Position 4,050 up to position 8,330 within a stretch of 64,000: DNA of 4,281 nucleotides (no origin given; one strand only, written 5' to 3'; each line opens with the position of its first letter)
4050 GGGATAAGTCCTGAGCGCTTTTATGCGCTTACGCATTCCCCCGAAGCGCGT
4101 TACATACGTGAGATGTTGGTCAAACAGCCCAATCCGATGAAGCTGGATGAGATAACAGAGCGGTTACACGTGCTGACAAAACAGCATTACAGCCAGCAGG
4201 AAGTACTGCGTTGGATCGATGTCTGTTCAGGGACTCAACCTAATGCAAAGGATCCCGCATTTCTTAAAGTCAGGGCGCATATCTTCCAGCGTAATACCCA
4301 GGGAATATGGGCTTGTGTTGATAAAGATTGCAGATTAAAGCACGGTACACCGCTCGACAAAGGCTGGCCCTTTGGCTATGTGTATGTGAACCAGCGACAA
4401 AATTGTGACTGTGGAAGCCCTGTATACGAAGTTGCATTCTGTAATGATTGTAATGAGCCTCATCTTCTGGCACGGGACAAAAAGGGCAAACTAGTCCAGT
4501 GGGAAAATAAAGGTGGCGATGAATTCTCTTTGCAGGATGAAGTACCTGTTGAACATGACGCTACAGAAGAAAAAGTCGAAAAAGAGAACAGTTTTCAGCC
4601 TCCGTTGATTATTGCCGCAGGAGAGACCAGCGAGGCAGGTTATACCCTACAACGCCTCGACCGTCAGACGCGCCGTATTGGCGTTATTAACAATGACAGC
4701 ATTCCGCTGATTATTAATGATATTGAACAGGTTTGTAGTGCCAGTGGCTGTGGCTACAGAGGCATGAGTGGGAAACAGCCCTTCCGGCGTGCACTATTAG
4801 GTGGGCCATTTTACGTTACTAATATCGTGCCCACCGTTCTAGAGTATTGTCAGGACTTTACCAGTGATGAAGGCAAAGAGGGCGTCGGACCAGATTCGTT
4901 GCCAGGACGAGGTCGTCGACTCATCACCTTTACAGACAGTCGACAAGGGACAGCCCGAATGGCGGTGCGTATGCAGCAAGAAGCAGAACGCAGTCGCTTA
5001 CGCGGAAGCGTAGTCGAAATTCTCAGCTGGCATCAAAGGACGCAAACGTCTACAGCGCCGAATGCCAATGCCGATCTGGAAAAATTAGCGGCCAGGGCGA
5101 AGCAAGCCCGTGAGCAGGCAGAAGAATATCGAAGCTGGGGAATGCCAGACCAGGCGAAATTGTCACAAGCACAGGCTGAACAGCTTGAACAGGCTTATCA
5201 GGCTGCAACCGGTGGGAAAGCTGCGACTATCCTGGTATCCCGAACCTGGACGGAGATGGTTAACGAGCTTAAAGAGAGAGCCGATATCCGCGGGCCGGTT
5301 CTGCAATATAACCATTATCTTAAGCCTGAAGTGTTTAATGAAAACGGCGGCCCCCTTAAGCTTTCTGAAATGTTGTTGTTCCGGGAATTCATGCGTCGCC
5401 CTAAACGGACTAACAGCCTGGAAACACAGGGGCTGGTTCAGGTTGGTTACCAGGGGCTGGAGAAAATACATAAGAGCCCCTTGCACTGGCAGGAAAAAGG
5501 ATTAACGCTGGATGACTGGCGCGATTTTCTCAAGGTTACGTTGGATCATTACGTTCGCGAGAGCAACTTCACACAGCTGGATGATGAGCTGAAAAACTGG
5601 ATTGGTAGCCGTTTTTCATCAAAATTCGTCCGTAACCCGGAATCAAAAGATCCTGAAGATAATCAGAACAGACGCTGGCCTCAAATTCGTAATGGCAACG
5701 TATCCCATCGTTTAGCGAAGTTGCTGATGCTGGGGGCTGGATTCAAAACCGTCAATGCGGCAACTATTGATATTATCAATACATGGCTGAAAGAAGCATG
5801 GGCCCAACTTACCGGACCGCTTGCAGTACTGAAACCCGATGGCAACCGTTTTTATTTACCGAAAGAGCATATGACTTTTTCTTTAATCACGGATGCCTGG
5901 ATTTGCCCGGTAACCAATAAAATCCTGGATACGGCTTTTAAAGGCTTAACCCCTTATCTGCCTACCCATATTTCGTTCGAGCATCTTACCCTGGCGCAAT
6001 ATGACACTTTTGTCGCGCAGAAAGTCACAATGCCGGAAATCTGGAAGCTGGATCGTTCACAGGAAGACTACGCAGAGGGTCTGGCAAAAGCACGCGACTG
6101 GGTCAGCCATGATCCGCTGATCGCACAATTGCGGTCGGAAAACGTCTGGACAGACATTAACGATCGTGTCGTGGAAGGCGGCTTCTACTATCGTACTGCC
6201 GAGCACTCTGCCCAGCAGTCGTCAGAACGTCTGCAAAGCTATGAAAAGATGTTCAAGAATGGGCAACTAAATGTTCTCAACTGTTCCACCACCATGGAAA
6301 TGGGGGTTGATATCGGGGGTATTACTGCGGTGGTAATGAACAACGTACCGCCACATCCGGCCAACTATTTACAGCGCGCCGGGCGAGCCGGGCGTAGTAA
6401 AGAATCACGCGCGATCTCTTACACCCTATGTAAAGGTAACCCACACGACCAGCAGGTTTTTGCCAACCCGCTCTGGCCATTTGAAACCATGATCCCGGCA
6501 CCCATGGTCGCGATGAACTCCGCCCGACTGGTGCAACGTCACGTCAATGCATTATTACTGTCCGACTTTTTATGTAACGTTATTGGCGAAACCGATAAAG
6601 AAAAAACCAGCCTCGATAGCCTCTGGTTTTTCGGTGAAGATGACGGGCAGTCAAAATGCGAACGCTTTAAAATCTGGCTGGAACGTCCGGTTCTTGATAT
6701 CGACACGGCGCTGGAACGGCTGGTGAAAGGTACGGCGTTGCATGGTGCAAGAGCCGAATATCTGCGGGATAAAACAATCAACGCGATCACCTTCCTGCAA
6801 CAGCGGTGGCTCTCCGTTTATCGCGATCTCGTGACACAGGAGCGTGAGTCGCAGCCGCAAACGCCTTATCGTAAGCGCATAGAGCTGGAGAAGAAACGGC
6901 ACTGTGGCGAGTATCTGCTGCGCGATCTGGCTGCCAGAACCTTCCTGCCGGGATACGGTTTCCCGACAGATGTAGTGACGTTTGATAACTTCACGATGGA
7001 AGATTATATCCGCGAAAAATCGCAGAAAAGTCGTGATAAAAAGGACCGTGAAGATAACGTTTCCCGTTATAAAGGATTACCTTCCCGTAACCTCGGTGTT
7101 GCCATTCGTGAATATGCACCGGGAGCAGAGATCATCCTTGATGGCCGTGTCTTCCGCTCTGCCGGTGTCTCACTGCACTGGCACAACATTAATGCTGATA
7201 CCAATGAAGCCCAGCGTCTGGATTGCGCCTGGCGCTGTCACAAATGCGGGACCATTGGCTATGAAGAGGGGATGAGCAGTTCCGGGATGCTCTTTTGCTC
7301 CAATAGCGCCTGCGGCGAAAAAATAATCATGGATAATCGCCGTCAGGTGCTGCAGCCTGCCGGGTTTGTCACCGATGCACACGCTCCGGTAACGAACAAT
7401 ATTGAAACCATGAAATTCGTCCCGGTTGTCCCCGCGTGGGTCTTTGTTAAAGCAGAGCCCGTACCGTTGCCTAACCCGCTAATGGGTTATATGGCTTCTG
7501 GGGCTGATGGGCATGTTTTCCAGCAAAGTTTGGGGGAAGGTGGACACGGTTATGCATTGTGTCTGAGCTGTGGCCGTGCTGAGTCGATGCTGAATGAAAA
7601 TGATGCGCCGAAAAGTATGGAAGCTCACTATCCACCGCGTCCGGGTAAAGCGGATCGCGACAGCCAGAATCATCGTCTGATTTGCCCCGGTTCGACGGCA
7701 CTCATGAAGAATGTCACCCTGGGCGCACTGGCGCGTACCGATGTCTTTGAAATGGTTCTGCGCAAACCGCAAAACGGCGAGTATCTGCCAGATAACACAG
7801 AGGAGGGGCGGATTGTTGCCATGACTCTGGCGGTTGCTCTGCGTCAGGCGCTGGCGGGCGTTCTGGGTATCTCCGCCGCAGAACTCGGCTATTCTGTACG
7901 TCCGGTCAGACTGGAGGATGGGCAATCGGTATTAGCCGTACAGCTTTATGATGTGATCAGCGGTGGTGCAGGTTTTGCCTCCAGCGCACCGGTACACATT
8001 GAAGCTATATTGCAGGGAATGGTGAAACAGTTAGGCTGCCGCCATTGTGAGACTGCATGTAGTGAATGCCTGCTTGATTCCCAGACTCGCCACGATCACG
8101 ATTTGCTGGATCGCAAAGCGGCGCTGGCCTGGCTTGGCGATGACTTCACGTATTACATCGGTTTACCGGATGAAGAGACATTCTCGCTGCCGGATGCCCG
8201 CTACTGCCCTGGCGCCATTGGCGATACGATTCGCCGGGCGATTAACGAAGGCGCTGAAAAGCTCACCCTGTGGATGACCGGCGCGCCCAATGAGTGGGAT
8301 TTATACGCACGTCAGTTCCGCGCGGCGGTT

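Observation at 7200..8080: Multi-cysteine Zn-ribbon module embedded in the C-terminal half of the giant helicase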

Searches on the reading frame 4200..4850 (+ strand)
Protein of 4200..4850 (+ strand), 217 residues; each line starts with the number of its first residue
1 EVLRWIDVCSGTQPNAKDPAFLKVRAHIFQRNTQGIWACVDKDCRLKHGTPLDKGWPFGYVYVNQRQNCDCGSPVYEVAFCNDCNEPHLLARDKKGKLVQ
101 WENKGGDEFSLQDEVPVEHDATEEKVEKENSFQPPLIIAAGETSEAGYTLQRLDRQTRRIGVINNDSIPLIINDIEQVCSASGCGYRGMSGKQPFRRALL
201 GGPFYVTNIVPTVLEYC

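Call 42: search_protein_families(library=pfam, proteins=[window:4200-4850:+], max_evalue=10)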
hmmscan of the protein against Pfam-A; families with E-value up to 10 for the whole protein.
window:4200-4850:+ (217 aa): 0 families

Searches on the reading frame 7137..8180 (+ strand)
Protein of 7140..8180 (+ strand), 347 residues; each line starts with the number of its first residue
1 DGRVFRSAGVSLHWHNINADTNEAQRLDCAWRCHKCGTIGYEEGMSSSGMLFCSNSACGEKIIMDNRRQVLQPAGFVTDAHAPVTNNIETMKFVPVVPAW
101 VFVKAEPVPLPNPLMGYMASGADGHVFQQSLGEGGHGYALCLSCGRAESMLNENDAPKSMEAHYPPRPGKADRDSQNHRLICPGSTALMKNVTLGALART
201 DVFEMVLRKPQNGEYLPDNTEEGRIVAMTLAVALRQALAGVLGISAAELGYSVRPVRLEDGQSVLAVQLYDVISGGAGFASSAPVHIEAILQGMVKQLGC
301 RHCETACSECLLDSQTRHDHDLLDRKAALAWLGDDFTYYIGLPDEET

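Call 20: search_solved_structures(query=window:7140-8180:+, max_evalue=0.01, show_alignments=3)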
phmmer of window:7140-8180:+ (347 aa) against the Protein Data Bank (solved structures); distinct sequences matched with E-value up to 0.01: 1.
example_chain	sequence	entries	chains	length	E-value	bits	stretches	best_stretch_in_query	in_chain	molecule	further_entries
9tu7_Y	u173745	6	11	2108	2.8e-36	128.9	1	2-332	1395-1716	DEAD/DEAH box helicase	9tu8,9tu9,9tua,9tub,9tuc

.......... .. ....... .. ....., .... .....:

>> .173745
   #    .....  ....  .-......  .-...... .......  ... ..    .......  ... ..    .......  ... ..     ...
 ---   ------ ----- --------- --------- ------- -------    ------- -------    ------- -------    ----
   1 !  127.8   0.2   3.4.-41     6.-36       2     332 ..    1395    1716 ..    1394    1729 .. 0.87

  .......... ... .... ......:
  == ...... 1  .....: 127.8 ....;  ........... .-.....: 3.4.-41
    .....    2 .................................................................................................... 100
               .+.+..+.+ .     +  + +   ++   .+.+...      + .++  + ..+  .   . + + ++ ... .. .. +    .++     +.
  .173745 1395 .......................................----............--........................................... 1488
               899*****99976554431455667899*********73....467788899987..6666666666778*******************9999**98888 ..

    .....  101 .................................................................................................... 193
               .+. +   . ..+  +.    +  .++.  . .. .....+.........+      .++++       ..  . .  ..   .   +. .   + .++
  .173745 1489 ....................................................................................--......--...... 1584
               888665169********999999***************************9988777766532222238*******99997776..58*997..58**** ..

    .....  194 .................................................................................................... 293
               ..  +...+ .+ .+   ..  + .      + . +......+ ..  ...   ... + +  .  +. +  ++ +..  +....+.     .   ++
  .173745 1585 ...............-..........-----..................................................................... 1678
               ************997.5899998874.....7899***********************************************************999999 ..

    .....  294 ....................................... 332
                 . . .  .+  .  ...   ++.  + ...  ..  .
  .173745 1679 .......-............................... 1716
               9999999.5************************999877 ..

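Call 42: search_protein_families(library=pfam, proteins=[window:7137-8081:+], max_evalue=10)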
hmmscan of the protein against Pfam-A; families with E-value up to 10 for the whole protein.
window:7137-8081:+ (315 aa): 1 family
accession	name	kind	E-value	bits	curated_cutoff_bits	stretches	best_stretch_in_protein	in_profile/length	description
PF09369.15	MZB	-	2.7e-10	41.2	24.2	1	232-312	2-80/80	MrfA Zn-binding domain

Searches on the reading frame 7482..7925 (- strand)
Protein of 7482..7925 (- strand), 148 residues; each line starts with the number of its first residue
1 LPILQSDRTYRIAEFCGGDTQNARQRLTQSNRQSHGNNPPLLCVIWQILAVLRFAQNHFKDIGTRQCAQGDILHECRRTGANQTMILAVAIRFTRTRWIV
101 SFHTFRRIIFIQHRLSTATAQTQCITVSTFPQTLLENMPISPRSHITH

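Call 63: search_protein_families(library=pfam, proteins=[window:7482-7925:-], max_evalue=1)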
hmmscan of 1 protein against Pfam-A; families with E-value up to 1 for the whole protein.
window:7482-7925:- (148 aa): 0 families
